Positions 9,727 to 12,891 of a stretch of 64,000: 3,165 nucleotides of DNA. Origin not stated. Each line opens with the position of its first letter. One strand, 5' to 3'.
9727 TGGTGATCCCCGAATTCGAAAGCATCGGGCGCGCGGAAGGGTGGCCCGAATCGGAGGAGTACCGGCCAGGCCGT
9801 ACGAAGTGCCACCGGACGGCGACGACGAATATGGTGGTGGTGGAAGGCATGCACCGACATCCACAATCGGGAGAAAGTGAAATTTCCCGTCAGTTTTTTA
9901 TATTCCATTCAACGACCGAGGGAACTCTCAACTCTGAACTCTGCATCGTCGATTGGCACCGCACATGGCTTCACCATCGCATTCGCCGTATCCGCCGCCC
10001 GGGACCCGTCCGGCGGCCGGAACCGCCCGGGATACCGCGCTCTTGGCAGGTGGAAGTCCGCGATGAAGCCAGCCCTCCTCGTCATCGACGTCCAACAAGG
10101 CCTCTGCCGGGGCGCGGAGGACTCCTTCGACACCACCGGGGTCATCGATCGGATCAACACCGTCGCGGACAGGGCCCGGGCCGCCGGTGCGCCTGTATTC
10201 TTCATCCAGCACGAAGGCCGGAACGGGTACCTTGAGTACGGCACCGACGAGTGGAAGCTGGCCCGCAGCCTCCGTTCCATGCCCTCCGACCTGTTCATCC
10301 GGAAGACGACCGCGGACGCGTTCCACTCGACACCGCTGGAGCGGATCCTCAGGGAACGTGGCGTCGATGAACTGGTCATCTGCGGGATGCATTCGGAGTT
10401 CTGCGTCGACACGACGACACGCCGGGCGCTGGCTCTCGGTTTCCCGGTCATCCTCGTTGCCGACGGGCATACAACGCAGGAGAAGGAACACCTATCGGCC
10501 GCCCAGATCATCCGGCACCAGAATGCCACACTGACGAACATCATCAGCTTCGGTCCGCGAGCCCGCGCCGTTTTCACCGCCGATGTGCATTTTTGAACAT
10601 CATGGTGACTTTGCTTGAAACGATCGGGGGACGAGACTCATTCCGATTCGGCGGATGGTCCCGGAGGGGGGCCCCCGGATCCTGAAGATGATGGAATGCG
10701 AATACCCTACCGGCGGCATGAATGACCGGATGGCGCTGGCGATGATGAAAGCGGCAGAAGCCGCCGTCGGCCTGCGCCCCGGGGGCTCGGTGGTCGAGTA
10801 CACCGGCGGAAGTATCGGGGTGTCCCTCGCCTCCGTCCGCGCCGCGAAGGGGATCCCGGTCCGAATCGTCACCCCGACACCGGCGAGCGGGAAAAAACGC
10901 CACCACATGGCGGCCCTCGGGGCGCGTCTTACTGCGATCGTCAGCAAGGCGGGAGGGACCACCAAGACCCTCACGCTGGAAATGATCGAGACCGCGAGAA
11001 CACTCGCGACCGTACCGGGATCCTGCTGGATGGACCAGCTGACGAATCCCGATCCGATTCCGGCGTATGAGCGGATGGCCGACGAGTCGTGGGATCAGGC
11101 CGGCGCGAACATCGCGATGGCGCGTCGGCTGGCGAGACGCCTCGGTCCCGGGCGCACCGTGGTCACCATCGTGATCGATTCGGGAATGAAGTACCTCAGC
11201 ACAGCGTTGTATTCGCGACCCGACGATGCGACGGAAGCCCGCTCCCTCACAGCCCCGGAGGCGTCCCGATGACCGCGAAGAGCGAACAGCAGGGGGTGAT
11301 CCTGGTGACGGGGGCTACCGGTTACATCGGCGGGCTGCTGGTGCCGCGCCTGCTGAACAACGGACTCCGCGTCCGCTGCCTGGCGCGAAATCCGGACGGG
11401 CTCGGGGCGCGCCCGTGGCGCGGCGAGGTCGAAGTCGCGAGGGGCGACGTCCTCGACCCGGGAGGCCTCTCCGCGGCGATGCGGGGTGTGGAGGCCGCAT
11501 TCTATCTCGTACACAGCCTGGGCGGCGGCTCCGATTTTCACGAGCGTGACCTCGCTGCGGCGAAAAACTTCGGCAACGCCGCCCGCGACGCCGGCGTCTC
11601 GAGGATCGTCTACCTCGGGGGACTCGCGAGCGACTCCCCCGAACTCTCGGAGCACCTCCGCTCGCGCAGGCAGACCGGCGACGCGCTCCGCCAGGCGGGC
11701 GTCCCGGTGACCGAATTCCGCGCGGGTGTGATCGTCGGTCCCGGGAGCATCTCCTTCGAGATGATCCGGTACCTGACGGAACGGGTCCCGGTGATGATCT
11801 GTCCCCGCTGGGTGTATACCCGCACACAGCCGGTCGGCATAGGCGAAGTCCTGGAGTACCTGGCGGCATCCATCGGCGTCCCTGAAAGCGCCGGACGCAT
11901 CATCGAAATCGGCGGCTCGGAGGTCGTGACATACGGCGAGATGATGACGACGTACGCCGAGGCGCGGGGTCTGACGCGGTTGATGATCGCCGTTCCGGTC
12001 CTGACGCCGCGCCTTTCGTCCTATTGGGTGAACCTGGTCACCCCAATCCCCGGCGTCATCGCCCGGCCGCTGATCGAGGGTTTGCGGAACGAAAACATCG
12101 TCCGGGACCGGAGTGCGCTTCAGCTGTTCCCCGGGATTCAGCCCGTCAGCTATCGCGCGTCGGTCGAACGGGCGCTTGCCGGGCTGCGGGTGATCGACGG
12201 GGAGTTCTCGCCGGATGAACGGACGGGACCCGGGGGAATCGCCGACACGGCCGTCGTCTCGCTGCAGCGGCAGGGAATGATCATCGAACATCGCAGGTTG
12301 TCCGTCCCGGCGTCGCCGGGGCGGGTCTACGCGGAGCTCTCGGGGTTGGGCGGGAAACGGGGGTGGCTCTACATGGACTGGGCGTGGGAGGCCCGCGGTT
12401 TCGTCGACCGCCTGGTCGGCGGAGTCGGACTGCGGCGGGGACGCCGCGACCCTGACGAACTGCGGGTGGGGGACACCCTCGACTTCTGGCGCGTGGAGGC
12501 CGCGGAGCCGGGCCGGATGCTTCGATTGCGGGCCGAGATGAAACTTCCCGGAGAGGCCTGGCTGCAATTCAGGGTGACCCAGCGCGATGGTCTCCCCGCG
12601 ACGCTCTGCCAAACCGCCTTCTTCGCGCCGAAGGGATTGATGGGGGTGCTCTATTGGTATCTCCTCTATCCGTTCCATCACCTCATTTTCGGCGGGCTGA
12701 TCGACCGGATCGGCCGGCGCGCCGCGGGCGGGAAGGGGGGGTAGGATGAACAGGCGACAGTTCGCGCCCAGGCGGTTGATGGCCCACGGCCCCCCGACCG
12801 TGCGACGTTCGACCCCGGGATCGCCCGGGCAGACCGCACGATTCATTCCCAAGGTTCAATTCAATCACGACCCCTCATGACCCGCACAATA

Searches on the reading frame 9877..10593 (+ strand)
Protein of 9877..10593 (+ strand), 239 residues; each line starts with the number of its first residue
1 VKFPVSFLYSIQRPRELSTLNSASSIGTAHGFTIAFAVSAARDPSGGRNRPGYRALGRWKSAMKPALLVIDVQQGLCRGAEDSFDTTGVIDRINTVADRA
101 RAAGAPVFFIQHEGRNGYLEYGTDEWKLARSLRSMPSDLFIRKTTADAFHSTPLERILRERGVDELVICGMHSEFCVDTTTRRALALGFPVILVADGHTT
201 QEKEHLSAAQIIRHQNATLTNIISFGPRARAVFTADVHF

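Call 37: search_protein_families(library=pfam, proteins=[window:9877-10593:+], max_evalue=0.001)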
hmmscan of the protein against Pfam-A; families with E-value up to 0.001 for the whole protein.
window:9877-10593:+ (239 aa): 1 family
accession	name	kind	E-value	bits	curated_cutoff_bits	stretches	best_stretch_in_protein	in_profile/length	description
PF00857.26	Isochorismatase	-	2.1e-37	129.3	27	1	66-213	2-162/175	Isochorismatase domain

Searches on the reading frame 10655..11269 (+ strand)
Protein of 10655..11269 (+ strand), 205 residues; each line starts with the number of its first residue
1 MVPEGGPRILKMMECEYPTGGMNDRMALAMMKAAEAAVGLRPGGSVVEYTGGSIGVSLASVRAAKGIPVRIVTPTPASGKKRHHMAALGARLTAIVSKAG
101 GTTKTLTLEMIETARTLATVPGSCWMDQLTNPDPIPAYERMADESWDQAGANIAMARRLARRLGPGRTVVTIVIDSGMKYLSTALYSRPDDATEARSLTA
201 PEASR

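Call 37: search_protein_families(library=pfam, proteins=[window:10655-11269:+], max_evalue=0.001)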
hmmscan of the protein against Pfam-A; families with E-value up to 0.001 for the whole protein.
window:10655-11269:+ (205 aa): 1 family
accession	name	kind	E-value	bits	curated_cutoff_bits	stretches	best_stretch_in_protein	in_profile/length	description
PF00291.31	PALP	-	3.8e-21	76.1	35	1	9-153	24-158/295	Pyridoxal-phosphate dependent enzyme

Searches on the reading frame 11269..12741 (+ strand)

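Call 37: search_protein_families(library=pfam, proteins=[window:11269-12741:+], max_evalue=0.001)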
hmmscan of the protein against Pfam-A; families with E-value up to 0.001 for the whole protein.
window:11269-12741:+ (491 aa): 5 families
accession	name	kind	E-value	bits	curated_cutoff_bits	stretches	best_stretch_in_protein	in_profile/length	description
PF11066.14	DUF2867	-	1.7e-33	116.4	27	1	342-475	11-140/142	Protein of unknown function (DUF2867)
PF13460.12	NAD_binding_10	-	3.2e-17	63.4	27.2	1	15-142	1-133/184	NAD(P)H-binding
PF05368.20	NmrA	-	3.5e-13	50.2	27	1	9-154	3-152/298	NmrA-like family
PF01370.27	Epimerase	-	7.5e-09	35.8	20.9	1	11-117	1-114/240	NAD dependent epimerase/dehydratase family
PF01073.25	3Beta_HSD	-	0.00066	19.2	22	1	12-116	1-114/280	3-beta hydroxysteroid dehydrogenase/isomerase family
